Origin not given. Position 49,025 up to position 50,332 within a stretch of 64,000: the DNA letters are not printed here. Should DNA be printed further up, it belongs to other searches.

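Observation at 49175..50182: Secreted pentapeptide-repeat protein translationally coupled between aioA and an aquaglyceroporin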

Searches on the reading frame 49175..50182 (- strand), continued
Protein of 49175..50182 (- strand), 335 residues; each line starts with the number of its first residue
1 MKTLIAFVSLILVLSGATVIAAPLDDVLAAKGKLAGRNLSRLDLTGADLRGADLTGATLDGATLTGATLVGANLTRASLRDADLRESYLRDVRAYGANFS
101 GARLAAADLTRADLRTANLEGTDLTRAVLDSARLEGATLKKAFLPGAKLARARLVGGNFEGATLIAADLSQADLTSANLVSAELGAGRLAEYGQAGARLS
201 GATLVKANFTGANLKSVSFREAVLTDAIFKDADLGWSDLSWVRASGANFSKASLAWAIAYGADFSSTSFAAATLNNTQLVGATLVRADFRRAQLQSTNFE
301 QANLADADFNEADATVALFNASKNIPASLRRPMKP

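Call 26: find_homologous_proteins(query=A1, max_evalue=1e-30)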
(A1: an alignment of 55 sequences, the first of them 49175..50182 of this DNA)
Query A1 (55 sequences) (335 aa, profile of the alignment): 3108 proteins with E <= 1e-30 among 8000 candidates; the best 120 are listed.
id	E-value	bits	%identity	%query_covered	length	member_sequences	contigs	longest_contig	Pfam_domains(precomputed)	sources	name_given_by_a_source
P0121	3.4e-94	333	43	84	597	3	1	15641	PF14284.12,PF13576.13,PF13599.14,PF00805.29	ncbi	-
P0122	9.1e-82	293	41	93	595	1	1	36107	PF13576.13,PF13599.14,PF00805.29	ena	-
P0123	7.9e-80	286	39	89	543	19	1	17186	PF13576.13,PF13599.14,PF00805.29,PF25296.2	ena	-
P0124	8.8e-77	276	41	66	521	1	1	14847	PF13576.13,PF13599.14,PF00805.29,PF04542.21,PF25296.2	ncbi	-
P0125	3.5e-76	274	35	87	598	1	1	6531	PF13576.13,PF13599.14,PF00805.29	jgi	jgi:uncharacterized protein YjbI with pentapeptide repeats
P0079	2.7e-75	271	37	79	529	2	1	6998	PF13576.13,PF13599.14,PF00805.29,PF25296.2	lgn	-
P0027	9.3e-75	270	50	64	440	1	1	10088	PF13576.13,PF16363.12,PF13599.14,PF00805.29,PF01370.28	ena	-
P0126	2.4e-74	268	35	82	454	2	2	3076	PF13576.13,PF13599.14,PF00805.29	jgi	-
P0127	2.7e-74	268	39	78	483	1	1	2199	PF13576.13,PF13599.14,PF00805.29,PF25296.2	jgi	jgi:uncharacterized protein YjbI with pentapeptide repeats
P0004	1.1e-71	259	34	87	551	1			PF13576.13,PF13599.14,PF00805.29,PF25296.2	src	-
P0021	1.8e-71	259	37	89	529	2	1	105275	PF13576.13,PF20694.3,PF13599.14,PF00805.29,PF25296.2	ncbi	-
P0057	5.4e-71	257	37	76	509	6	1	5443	PF13576.13,PF13599.14,PF00805.29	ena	-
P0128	7.3e-71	257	36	92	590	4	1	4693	PF13576.13,PF13599.14,PF00805.29,PF25296.2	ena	-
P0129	1.2e-70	256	33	92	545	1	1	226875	PF13576.13,PF13599.14,PF00805.29,PF25296.2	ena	-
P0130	2.4e-70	255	42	80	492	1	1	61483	PF13576.13,PF13599.14,PF00805.29,PF25296.2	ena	-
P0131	2.8e-70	255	35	89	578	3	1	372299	PF13599.14,PF00805.29,PF25296.2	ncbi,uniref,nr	ncbi:Pentapeptide repeat protein [Planktothrix serta PCC 8927]|uniref:Pentapeptide repeat protein n=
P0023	2.4e-69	252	39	82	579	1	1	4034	PF13576.13,PF13599.14,PF00805.29,PF25296.2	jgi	-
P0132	4.5e-69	251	44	60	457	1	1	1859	PF13576.13,PF13599.14,PF00805.29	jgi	jgi:uncharacterized protein YjbI with pentapeptide repeats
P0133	8.5e-69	250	40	59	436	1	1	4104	PF13576.13,PF13599.14,PF00805.29,PF13676.12,PF25296.2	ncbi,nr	ncbi:MAG: toll/interleukin-1 receptor domain-containing protein [Vicinamibacteria bacterium]|nr:toll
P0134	2.2e-68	249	36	80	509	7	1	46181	PF27893.1,PF13576.13,PF13599.14,PF00805.29,PF25296.2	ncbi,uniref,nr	ncbi:pentapeptide repeat-containing protein [Microcoleus asticus]|uniref:Secreted effector protein P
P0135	7.1e-68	247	37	78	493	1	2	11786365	PF13576.13,PF13599.14,PF00805.29,PF13676.12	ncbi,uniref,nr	ncbi:Pentapeptide repeat-containing protein [Sulfidibacter corallicola]|uniref:Pentapeptide repeat-c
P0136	1.2e-67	246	36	87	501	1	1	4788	PF13576.13,PF13599.14,PF00805.29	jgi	jgi:uncharacterized protein YjbI with pentapeptide repeats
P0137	6.3e-67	244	34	81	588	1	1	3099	PF13576.13,PF13599.14,PF00805.29,PF25296.2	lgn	-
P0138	1.4e-66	243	38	85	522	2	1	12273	PF13576.13,PF13599.14,PF00805.29,PF25296.2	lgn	-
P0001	2.2e-66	242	39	93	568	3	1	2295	PF13576.13,PF13599.14,PF00805.29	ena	-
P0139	4.2e-66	241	38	83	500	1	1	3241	PF13576.13,PF13599.14,PF00805.29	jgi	jgi:uncharacterized protein YjbI with pentapeptide repeats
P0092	1.3e-65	240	47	58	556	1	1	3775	PF13576.13,PF13599.14,PF00805.29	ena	-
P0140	1.6e-65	239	34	91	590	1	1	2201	PF13576.13,PF13599.14,PF00805.29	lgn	-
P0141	2.4e-65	239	44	65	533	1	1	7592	PF13576.13,PF13599.14,PF00805.29,PF25296.2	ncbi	-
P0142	2.8e-65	238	38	76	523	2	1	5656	PF13576.13,PF13599.14,PF00805.29,PF25296.2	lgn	-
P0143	4.1e-65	238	38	90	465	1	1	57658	PF13576.13,PF13599.14,PF00805.29,PF25296.2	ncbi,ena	-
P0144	6.0e-65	237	40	76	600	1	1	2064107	PF13576.13,PF13599.14,PF00805.29,PF25296.2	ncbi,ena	-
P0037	1.7e-64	236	39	90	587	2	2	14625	PF13576.13,PF13599.14,PF00805.29,PF25296.2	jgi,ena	jgi:uncharacterized protein YjbI with pentapeptide repeats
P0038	1.7e-64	236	35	84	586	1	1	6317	PF13576.13,PF13599.14,PF00805.29,PF25296.2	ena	-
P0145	2.8e-63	232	42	50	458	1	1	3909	PF13576.13,PF13599.14,PF00805.29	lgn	-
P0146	3.3e-63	232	41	59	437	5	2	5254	PF13576.13,PF13599.14,PF00805.29,PF27126.1,PF25296.2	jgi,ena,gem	-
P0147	3.8e-63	231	42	66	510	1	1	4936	PF13576.13,PF13599.14,PF00805.29,PF25296.2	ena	-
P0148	4.6e-63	231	30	97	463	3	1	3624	PF13576.13,PF13599.14,PF00805.29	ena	-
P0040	6.0e-63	231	37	87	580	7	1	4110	PF13576.13,PF13599.14,PF00805.29,PF25296.2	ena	-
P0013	1.1e-62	230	38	92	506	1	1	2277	PF13576.13,PF13599.14,PF00805.29,PF25296.2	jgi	jgi:uncharacterized protein YjbI with pentapeptide repeats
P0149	1.9e-62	229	37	75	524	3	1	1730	PF13576.13,PF13599.14,PF00805.29,PF25296.2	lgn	-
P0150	4.1e-62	228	38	89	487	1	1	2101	PF05264.17,PF13576.13,PF13599.14,PF00805.29,PF25296.2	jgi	jgi:uncharacterized protein YjbI with pentapeptide repeats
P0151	5.6e-62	228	38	86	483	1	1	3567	PF13576.13,PF13599.14,PF00805.29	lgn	-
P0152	6.0e-62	227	33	84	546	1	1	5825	PF13576.13,PF13599.14,PF00805.29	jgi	-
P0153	1.2e-61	227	37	82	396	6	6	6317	PF13576.13,PF13599.14,PF00805.29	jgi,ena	jgi:uncharacterized protein YjbI with pentapeptide repeats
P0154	1.5e-61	226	37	63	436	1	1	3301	PF13576.13,PF13599.14,PF00805.29,PF25296.2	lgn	-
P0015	1.9e-61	226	40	88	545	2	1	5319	PF13576.13,PF13599.14,PF00805.29,PF25296.2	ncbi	-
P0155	2.3e-61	226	38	83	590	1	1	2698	PF13576.13,PF13599.14,PF00805.29,PF25296.2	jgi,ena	-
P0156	3.5e-61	225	36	79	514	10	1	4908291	PF13576.13,PF13599.14,PF00805.29,PF25296.2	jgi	jgi:uncharacterized protein YjbI with pentapeptide repeats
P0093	3.7e-61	225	39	75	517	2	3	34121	PF13576.13,PF13599.14,PF00805.29,PF25296.2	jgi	jgi:uncharacterized protein YjbI with pentapeptide repeats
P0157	5.1e-61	224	29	87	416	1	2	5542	PF13576.13,PF13599.14,PF00805.29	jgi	jgi:uncharacterized protein YjbI with pentapeptide repeats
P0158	7.4e-61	224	38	67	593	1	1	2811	PF13576.13,PF13599.14,PF00805.29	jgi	jgi:uncharacterized protein YjbI with pentapeptide repeats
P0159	7.8e-61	224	45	56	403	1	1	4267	PF13576.13,PF13599.14,PF00805.29,PF25296.2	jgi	jgi:uncharacterized protein YjbI with pentapeptide repeats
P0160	9.4e-61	224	35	83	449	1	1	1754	PF00069.32,PF13576.13,PF13599.14,PF00805.29,PF25296.2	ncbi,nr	ncbi:MAG: hypothetical protein F6K24_34000, partial [Okeania sp. SIO2D1]|nr:hypothetical protein [Ok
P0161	9.8e-61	224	40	65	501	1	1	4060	PF13576.13,PF13599.14,PF00805.29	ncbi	-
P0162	1.3e-60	223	39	77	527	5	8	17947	PF13576.13,PF13599.14,PF00805.29,PF25296.2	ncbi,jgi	jgi:uncharacterized protein YjbI with pentapeptide repeats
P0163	1.8e-60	223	39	78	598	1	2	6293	PF13576.13,PF13599.14,PF00805.29,PF25296.2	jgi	jgi:uncharacterized protein YjbI with pentapeptide repeats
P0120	2.6e-60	222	35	81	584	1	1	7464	PF09479.17,PF13576.13,PF13599.14,PF00805.29,PF25296.2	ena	-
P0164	3.7e-60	222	36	81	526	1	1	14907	PF13576.13,PF13599.14,PF00805.29,PF25296.2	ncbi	ncbi:MAG: pentapeptide repeat-containing protein [Spirulinaceae cyanobacterium]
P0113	5.0e-60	221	41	60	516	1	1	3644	PF13576.13,PF13599.14,PF00805.29,PF25296.2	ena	-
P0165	8.1e-60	220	36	79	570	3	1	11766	PF13576.13,PF13599.14,PF00805.29,PF25296.2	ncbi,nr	ncbi:MAG: pentapeptide repeat-containing protein [Rhizonema sp. NSF051]|nr:pentapeptide repeat-conta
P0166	8.9e-60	220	36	83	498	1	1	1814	PF13576.13,PF13599.14,PF00805.29,PF25296.2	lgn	-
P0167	1.2e-59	220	33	92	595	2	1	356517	PF13576.13,PF13599.14,PF00805.29,PF25296.2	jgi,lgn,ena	-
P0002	1.4e-59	220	39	85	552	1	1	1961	PF13576.13,PF13599.14,PF00805.29,PF25296.2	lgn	-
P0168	1.5e-59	220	45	69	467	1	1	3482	PF13576.13,PF13599.14,PF00805.29,PF25296.2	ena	-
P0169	1.8e-59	219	34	92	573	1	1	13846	PF13576.13,PF13599.14,PF00805.29,PF25296.2,PF02342.24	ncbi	ncbi:MAG: pentapeptide repeat-containing protein [Microcoleus sp.]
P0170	3.3e-59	218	30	91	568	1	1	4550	PF13576.13,PF13599.14,PF00805.29,PF25296.2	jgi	jgi:uncharacterized protein YjbI with pentapeptide repeats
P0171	3.3e-59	218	35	81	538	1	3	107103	PF13576.13,PF13599.14,PF00805.29,PF25296.2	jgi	-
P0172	4.5e-59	218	48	51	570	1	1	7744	PF13576.13,PF13599.14,PF00805.29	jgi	jgi:uncharacterized protein YjbI with pentapeptide repeats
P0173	5.0e-59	218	42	83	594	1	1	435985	PF13576.13,PF13599.14,PF00805.29,PF25296.2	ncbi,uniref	ncbi:pentapeptide repeat-containing protein [Amycolatopsis mediterranei]|uniref:pentapeptide repeat-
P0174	7.4e-59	217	37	86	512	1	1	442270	PF13576.13,PF13599.14,PF00805.29,PF25296.2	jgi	jgi:uncharacterized protein YjbI with pentapeptide repeats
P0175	7.7e-59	217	43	52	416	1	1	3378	PF13576.13,PF13599.14,PF00805.29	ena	-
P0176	8.3e-59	217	36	85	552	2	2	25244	PF13576.13,PF13599.14,PF00805.29,PF25296.2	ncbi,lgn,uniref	ncbi:pentapeptide repeat-containing protein [Floridanema aerugineum]|uniref:Pentapeptide repeat-cont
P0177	8.5e-59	217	37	76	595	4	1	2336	PF13576.13,PF13599.14,PF00805.29,PF07885.23,PF25296.2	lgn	-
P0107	1.0e-58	217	40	80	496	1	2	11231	PF00160.27,PF13576.13,PF13599.14,PF00805.29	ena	-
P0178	1.3e-58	217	42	60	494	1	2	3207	PF13576.13,PF13599.14,PF00805.29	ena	-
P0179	1.3e-58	217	32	81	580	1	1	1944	PF13576.13,PF13599.14,PF00805.29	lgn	-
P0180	1.4e-58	216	39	71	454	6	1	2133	PF13576.13,PF13599.14,PF00805.29,PF25296.2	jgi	-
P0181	2.0e-58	216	41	79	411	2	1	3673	PF13576.13,PF13599.14,PF00805.29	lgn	-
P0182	2.1e-58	216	32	83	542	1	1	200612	PF13576.13,PF13599.14,PF00805.29,PF25296.2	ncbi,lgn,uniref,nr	ncbi:hypothetical protein NIES2119_15750 [[Phormidium ambiguum] IAM M-71]|uniref:Low-complexity prot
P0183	2.9e-58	215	36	88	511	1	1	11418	PF13576.13,PF13599.14,PF00805.29,PF25296.2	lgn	-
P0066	3.5e-58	215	40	90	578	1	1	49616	PF13576.13,PF00692.25,PF22769.2,PF13599.14,PF00805.29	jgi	-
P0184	5.6e-58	214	37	88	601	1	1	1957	PF13576.13,PF13599.14,PF00805.29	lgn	-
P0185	5.8e-58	214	40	67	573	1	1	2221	PF13576.13,PF13599.14,PF00805.29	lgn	-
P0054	6.9e-58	214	41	77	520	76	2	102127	PF13576.13,PF13599.14,PF00805.29,PF25296.2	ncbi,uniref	ncbi:pentapeptide repeat-containing protein [Microcoleus sp. LAD1_D5]|uniref:pentapeptide repeat-con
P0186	8.3e-58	214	31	87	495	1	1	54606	PF13576.13,PF13599.14,PF00805.29,PF25296.2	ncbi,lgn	-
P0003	9.1e-58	214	40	87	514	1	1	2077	PF01582.26,PF13576.13,PF13599.14,PF00805.29,PF13676.12,PF25296.2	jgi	jgi:uncharacterized protein YjbI with pentapeptide repeats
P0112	9.9e-58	214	32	92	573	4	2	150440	PF13576.13,PF13599.14,PF00805.29,PF25296.2,PF02342.24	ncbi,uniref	ncbi:pentapeptide repeat-containing protein [Microcoleus sp. AT9b-C5]|uniref:pentapeptide repeat-con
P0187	1.0e-57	214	41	79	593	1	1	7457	PF13576.13,PF13599.14,PF00805.29,PF25296.2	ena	-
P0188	1.2e-57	213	35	80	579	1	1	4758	PF13576.13,PF13599.14,PF00805.29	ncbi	-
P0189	1.2e-57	213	41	81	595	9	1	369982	PF13576.13,PF13599.14,PF00805.29,PF25296.2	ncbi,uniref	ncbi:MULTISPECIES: pentapeptide repeat-containing protein [Cyanophyceae]|uniref:Pentapeptide repeat-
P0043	1.3e-57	213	39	85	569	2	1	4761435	PF13576.13,PF13599.14,PF00805.29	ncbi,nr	ncbi:pentapeptide repeat-containing protein [Oceanidesulfovibrio marinus]|nr:pentapeptide repeat-con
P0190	1.6e-57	213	48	41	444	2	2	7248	PF13576.13,PF13599.14,PF00805.29,PF25296.2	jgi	jgi:uncharacterized protein YjbI with pentapeptide repeats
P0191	1.7e-57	213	36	85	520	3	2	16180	PF13576.13,PF13599.14,PF00805.29,PF25296.2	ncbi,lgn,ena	-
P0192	1.7e-57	213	31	85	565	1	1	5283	PF13576.13,PF13599.14,PF00805.29,PF22722.3,PF23894.3,PF04471.19,PF25296.2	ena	-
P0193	1.9e-57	213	40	69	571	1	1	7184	PF13576.13,PF13599.14,PF00805.29,PF25296.2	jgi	jgi:uncharacterized protein YjbI with pentapeptide repeats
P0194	1.9e-57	213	34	79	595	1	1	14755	PF13576.13,PF13599.14,PF00805.29,PF23894.3,PF25296.2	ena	-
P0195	2.1e-57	213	34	75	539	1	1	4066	PF13576.13,PF13599.14,PF00805.29,PF25296.2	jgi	jgi:uncharacterized protein YjbI with pentapeptide repeats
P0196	2.1e-57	213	35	83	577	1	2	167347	PF13576.13,PF13599.14,PF00805.29,PF25296.2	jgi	jgi:uncharacterized protein YjbI with pentapeptide repeats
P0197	2.3e-57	212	38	65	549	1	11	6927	PF13576.13,PF13599.14,PF00805.29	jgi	jgi:uncharacterized protein YjbI with pentapeptide repeats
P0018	2.9e-57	212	38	86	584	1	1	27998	PF13576.13,PF13599.14,PF00805.29,PF25296.2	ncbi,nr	ncbi:MAG: pentapeptide repeat-containing protein [Nostoc sp. ZfuVER08]|nr:pentapeptide repeat-contai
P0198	2.9e-57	212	41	81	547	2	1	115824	PF13576.13,PF13599.14,PF00805.29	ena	-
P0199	3.0e-57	212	35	86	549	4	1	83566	PF13576.13,PF13599.14,PF00805.29,PF13676.12,PF25296.2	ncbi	-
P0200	3.3e-57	212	27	92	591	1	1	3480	PF13576.13,PF13599.14,PF00805.29,PF23894.3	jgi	-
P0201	3.4e-57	212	48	53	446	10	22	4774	PF13576.13,PF13599.14,PF00805.29,PF25296.2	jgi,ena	-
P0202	3.8e-57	212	32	82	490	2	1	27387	PF13576.13,PF13599.14,PF00805.29,PF25296.2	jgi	jgi:uncharacterized protein YjbI with pentapeptide repeats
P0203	4.0e-57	212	43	60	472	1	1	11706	PF13576.13,PF13599.14,PF00805.29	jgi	jgi:uncharacterized protein YjbI with pentapeptide repeats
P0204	5.7e-57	211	37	81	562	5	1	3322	PF13576.13,PF13599.14,PF00805.29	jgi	jgi:uncharacterized protein YjbI with pentapeptide repeats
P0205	6.2e-57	211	40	76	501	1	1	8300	PF13576.13,PF13599.14,PF00805.29,PF25296.2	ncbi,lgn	-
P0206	6.2e-57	211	37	79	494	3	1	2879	PF13576.13,PF13599.14,PF00805.29,PF25296.2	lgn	-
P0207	6.5e-57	211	43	60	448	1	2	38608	PF13576.13,PF13599.14,PF00805.29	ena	-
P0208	7.1e-57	211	38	81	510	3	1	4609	PF13576.13,PF13599.14,PF00805.29,PF25296.2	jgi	-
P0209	7.8e-57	211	42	73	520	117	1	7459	PF13576.13,PF13599.14,PF00805.29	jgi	jgi:uncharacterized protein YjbI with pentapeptide repeats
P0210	7.9e-57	211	38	84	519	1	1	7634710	PF13576.13,PF13599.14,PF00805.29,PF25296.2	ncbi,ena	-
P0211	9.1e-57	210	32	80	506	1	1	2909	PF13576.13,PF13599.14,PF00805.29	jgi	jgi:uncharacterized protein YjbI with pentapeptide repeats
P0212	1.2e-56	210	39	74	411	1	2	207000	PF13576.13,PF13599.14,PF00805.29,PF25296.2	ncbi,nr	ncbi:MAG: pentapeptide repeat-containing protein [Deltaproteobacteria bacterium]|nr:pentapeptide rep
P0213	1.2e-56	210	38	86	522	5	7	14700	PF13576.13,PF13599.14,PF00805.29,PF25296.2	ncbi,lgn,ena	-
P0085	1.2e-56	210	33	92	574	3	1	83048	PF13576.13,PF13599.14,PF00805.29,PF25296.2,PF02342.24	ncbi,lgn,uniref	ncbi:pentapeptide repeat-containing protein [Microcoleus sp. AT9_A2]|uniref:pentapeptide repeat-cont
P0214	1.3e-56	210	34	86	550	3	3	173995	PF13576.13,PF13599.14,PF00805.29,PF13676.12,PF25296.2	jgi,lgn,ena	jgi:uncharacterized protein YjbI with pentapeptide repeats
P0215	1.3e-56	210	37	93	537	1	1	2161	PF13576.13,PF13599.14,PF00805.29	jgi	jgi:uncharacterized protein YjbI with pentapeptide repeats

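Call 34: predict_structure(protein=window:49175-50182:-)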
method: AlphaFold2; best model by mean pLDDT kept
length: 335 residues; sequences in the alignment: 1
mean_pLDDT: 67.4   pTM: 0.66
mean pLDDT of the five models: 67.4, 41.4, 38.6, 34.6, 30.8
residues with pLDDT >= 90: 84; 70-90: 100; 50-70: 47; < 50: 104
segments of 3 or more residues with pLDDT < 50: 1-23, 259-335
pLDDT, mean of each block of 10 residues (from residue 1): 36 37 51 80 86 93 89 94 75 83 93 93 94 92 91 90 85 89 75 66 86 77 79 64 60 53 39 31 28 26 31 37 40 28
secondary structure, 60 per line:
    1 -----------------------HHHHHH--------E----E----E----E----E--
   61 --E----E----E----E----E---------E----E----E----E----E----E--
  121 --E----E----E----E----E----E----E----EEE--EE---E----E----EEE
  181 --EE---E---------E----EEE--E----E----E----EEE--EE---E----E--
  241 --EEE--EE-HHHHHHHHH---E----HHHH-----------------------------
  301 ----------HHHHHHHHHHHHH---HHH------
elements in order: H24-29 E158-160 E178-180 E203-205 E223-225 E243-245 H251-259 H268-271 H311-323

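Call 38: search_protein_representatives(protein=window:49175-50182:-)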
Query: 335 residues. Proteins with E-value up to 0.001 (for the whole library): 110494; up to 1e-10: 38804; up to 1e-30: 1481. The best 150 are listed.
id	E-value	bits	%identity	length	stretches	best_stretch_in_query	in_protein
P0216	1.5e-160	550.0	34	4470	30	46-295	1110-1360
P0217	2.5e-154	529.5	49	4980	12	37-170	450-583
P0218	1.1e-150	517.6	35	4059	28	38-213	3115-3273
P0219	9.0e-111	386.6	42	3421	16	30-177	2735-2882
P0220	2.2e-108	378.8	33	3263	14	62-310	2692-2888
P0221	1.3e-106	373.0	33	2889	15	33-217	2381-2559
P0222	5.2e-103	361.1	32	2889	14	66-238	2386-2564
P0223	8.3e-99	347.3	31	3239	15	34-287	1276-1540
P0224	1.1e-93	330.5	43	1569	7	46-211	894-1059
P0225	1.6e-92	326.7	33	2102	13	46-176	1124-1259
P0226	3.2e-92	325.7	37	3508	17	34-215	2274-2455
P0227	3.8e-92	325.5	38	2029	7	89-311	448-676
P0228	5.5e-89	315.1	35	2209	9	45-239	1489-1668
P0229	1.7e-86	306.9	42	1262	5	38-214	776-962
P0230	6.8e-85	301.6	34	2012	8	41-255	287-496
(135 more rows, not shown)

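Call 40: find_related_loci(query=A1, collection=metagenome_contigs, flank=5000)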
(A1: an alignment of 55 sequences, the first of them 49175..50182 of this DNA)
Query A1 (335 aa) in metagenome_contigs; peptide patterns used: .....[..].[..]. (x = any residue, [..] = any of these).
221 stretches matched a pattern; 172 encode a relative of the query (tblastn E <= 1e-3); the best 80 are kept; 80 distinct loci.
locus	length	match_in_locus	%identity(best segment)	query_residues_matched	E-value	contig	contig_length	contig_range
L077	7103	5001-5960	87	16-335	2e-174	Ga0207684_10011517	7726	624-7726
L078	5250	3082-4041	87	16-335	2e-177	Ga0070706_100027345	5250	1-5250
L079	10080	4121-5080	87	16-335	7e-174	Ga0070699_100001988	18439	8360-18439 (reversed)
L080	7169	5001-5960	87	16-335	3e-174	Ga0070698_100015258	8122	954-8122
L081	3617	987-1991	82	1-335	0e+0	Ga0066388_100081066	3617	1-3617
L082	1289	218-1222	85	1-335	0e+0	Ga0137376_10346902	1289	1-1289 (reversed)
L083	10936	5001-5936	72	14-335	2e-136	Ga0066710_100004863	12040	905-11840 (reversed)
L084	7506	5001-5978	69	14-335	2e-132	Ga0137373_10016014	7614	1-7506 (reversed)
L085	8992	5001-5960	62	3-324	5e-104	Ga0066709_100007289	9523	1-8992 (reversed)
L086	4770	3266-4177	60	26-329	8e-101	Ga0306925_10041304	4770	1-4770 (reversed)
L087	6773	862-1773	59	26-329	5e-100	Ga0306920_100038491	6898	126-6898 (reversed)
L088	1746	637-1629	53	1-332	2e-99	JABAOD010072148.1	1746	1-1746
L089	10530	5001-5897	58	14-329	6e-92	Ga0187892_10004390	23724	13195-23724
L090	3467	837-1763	59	14-335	3e-92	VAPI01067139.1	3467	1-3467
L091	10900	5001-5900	54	36-335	7e-85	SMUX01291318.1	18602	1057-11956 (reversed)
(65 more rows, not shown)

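Call 56: predict_structure(alignment_id=A3)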
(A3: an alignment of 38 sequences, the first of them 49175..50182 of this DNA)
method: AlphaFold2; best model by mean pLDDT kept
length: 335 residues; sequences in the alignment: 38
mean_pLDDT: 88.0   pTM: 0.79
mean pLDDT of the five models: 88.0, 87.8, 87.7, 87.4, 86.4
residues with pLDDT >= 90: 243; 70-90: 43; 50-70: 31; < 50: 18
segments of 3 or more residues with pLDDT < 50: 1-4, 14-19
pLDDT, mean of each block of 10 residues (from residue 1): 47 47 66 86 93 96 97 98 98 98 98 98 98 98 96 96 93 93 77 71 89 91 94 95 96 97 97 96 96 93 92 76 67 48
secondary structure, 60 per line:
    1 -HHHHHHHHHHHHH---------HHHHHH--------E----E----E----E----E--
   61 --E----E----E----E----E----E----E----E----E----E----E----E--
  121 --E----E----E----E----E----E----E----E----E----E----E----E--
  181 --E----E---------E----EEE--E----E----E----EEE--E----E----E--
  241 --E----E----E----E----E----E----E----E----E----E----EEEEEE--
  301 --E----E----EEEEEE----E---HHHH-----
elements in order: H2-14 H24-29 E203-205 E223-225 E293-298 E313-318 H327-330
